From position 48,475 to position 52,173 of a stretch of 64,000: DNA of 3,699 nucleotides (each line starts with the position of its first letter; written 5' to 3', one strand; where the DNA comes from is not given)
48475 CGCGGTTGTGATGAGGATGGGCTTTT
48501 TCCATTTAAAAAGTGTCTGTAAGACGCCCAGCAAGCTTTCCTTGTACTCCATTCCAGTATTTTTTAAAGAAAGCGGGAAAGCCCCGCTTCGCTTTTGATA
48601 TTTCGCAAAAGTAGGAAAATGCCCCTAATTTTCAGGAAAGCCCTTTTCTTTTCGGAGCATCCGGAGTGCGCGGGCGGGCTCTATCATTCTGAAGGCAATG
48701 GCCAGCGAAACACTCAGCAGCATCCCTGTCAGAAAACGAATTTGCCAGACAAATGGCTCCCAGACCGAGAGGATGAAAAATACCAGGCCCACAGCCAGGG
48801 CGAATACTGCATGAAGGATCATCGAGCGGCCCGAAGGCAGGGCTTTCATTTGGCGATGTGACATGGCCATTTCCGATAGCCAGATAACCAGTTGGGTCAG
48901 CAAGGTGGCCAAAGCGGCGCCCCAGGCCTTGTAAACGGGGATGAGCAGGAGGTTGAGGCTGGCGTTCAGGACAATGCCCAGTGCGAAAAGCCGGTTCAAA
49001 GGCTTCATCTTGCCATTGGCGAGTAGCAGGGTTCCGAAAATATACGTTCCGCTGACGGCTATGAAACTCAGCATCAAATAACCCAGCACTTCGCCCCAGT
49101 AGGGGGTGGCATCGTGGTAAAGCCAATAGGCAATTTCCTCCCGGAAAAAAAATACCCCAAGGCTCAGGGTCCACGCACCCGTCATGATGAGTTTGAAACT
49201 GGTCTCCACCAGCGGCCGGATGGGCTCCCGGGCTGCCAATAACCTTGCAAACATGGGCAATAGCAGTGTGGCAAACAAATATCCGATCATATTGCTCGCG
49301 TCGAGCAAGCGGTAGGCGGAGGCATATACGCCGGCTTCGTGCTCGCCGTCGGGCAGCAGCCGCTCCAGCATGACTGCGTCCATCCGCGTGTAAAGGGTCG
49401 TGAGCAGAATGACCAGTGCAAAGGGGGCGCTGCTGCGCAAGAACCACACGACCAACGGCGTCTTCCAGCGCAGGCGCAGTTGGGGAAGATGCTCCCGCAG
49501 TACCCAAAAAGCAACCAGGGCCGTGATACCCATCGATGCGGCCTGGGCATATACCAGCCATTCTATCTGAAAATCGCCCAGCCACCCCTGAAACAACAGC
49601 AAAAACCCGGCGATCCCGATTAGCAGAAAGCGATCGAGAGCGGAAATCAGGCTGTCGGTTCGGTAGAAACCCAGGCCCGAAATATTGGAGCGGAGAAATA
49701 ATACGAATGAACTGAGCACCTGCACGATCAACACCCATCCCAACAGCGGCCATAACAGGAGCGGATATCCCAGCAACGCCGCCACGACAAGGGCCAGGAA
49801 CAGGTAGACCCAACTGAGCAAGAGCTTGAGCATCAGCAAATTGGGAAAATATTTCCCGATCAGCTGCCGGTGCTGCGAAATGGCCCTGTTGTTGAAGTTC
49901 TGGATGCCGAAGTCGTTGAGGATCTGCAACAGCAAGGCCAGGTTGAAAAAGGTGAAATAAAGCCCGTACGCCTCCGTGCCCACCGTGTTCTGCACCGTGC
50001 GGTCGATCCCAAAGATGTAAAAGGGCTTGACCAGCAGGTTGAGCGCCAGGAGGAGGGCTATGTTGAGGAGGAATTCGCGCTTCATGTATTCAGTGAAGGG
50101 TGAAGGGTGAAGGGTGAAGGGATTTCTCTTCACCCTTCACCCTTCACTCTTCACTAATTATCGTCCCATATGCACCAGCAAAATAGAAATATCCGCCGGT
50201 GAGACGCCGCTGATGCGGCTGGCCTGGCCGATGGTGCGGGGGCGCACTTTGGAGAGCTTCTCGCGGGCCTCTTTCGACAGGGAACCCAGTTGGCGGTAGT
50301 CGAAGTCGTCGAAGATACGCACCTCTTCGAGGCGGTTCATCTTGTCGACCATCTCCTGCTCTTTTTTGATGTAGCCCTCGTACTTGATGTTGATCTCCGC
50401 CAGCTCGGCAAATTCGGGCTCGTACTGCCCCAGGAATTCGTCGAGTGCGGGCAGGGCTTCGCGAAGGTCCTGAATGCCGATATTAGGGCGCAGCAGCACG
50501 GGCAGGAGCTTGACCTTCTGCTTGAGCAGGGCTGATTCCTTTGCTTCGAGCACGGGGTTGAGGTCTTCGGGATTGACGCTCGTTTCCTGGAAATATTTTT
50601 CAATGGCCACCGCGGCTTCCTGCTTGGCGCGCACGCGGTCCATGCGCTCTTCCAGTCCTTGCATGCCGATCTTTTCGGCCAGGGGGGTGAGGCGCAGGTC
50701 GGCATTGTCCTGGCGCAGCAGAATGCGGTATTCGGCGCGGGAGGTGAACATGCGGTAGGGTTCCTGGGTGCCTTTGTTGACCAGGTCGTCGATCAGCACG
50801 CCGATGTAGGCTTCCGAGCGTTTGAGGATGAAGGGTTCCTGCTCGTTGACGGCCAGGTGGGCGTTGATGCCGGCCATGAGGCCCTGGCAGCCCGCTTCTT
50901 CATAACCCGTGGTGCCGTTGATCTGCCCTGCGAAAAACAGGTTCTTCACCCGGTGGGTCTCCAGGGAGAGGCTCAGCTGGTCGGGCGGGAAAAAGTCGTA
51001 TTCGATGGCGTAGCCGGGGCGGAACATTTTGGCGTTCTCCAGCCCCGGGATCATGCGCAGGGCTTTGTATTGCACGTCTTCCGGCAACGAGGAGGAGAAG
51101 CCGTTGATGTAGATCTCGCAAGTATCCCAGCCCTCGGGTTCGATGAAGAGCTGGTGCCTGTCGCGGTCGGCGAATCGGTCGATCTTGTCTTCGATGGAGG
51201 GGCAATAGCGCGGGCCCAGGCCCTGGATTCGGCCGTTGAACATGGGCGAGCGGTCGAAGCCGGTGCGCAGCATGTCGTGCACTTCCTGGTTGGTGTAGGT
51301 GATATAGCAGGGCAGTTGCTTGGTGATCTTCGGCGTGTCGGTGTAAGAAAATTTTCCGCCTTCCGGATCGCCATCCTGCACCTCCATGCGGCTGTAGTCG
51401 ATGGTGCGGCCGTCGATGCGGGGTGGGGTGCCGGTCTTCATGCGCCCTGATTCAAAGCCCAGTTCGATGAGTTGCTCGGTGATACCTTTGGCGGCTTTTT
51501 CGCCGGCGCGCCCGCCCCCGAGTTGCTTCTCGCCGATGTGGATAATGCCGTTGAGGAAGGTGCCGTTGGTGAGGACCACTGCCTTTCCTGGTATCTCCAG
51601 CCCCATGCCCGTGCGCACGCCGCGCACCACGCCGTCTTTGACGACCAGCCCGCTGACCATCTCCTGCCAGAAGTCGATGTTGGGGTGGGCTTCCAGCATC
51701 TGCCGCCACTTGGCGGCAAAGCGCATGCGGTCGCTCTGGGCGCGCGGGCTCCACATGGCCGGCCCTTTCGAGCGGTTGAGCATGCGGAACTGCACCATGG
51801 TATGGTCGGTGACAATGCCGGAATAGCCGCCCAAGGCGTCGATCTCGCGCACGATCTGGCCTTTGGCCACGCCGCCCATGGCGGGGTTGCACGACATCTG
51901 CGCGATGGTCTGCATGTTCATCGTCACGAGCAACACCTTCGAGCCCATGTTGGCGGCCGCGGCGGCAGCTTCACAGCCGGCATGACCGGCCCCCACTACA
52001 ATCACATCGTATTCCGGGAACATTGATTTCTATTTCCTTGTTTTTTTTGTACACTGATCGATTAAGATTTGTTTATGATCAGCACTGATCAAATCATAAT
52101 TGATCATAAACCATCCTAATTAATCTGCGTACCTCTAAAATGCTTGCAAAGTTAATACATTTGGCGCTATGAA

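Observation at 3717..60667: Window-wide class of stuttered-word intergenic hairpins with shared architecture but mostly unrelated sequence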

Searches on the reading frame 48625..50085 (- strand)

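Call 13: search_protein_families(library=ncbifam, proteins=[window:48625-50085:-])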
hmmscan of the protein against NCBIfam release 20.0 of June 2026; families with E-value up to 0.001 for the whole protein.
window:48625-50085:- (486 aa): 1 family
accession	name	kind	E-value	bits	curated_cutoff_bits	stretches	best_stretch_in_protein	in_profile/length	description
NF011679.0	PRK15099.1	equivalog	6.2e-06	25.8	325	1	36-402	33-402/416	lipid III flippase WzxE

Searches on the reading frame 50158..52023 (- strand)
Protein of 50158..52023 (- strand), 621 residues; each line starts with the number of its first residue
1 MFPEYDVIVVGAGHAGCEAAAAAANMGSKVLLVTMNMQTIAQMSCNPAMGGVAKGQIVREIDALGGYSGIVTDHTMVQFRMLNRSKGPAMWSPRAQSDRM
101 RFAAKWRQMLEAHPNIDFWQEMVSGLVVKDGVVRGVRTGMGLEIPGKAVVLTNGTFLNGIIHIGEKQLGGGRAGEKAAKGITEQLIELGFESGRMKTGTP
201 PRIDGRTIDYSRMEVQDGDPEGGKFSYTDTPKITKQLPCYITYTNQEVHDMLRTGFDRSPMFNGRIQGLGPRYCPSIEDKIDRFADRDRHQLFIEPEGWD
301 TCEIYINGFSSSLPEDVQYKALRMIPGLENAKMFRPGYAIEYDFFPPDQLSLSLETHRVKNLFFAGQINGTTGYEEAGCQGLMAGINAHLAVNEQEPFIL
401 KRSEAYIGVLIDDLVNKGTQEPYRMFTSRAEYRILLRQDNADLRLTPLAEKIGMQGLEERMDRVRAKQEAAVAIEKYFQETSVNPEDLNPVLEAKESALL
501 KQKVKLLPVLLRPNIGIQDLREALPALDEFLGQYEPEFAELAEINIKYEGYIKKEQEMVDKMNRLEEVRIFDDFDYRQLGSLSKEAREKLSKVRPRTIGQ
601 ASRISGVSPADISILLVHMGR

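Call 13: search_protein_families(library=ncbifam, proteins=[window:50158-52023:-])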
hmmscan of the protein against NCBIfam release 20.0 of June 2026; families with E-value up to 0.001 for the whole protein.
window:50158-52023:- (621 aa): 21 families
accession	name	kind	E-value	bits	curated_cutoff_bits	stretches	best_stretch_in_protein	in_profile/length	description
TIGR00136.1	mnmG_gidA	equivalog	4.4e-250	831.3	524.85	1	5-619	1-612/616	tRNA uridine-5-carboxymethylaminomethyl(34) synthesis enzyme MnmG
NF003739.0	PRK05335.1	equivalog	9.9e-26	90.5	262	2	306-417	278-389/441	methylenetetrahydrofolate--tRNA-(uracil(54)-C(5))-methyltransferase (FADH(2)-oxidizing) TrmFO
TIGR00137.1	gid_trmFO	equivalog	1.6e-20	73.4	428.65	1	306-419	275-388/433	FADH(2)-oxidizing methylenetetrahydrofolate--tRNA-(uracil(54)-C(5))-methyltransferase TrmFO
TIGR02032.1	GG-red-SF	subfamily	2.1e-07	31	158.8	1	5-45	1-40/297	geranylgeranyl reductase family protein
NF004991.0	PRK06370.1-3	subfamily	8.6e-06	24.5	620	1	4-80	35-113/509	FAD-containing oxidoreductase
TIGR01350.1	lipoamide_DH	equivalog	4.9e-05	22.2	408.8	1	4-79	1-77/461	dihydrolipoyl dehydrogenase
TIGR01372.1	soxA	subfamily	9.4e-05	20.4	1164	1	5-37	169-201/996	sarcosine oxidase subunit alpha family protein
NF003722.0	PRK05329.1-5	equivalog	0.00019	20.8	349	0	4-45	4-45/428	glycerol-3-phosphate dehydrogenase subunit GlpB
NF053717.1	VnlPnlRedVprA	equivalog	0.00019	20.4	600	1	4-34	6-36/481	vinyl phenol reductase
NF041080.1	DGGGPL_reductase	equivalog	0.0002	20.4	580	1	4-50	1-48/447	digeranylgeranylglycerophospholipid reductase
NF006130.0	PRK08274.1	equivalog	0.0003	19.7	369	1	4-34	5-35/467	FAD-dependent tricarballylate dehydrogenase TcuA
NF003585.0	PRK05249.1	equivalog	0.00034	19.4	465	1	4-36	6-38/464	Si-specific NAD(P)(+) transhydrogenase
NF002480.1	PRK01747.1-1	equivalog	0.00037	19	540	1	5-60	249-302/645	bifunctional tRNA (5-methylaminomethyl-2-thiouridine)(34)-methyltransferase MnmC2/FAD-dependent 5-carboxymethylaminomethyl-2-thiouridine(34)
NF005691.0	PRK07494.1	equivalog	0.00039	19.1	459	1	4-38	8-42/404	UbiH/UbiF family hydroxylase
NF009477.0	PRK12843.1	equivalog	0.00045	18.8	758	1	4-34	16-46/578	FAD-dependent oxidoreductase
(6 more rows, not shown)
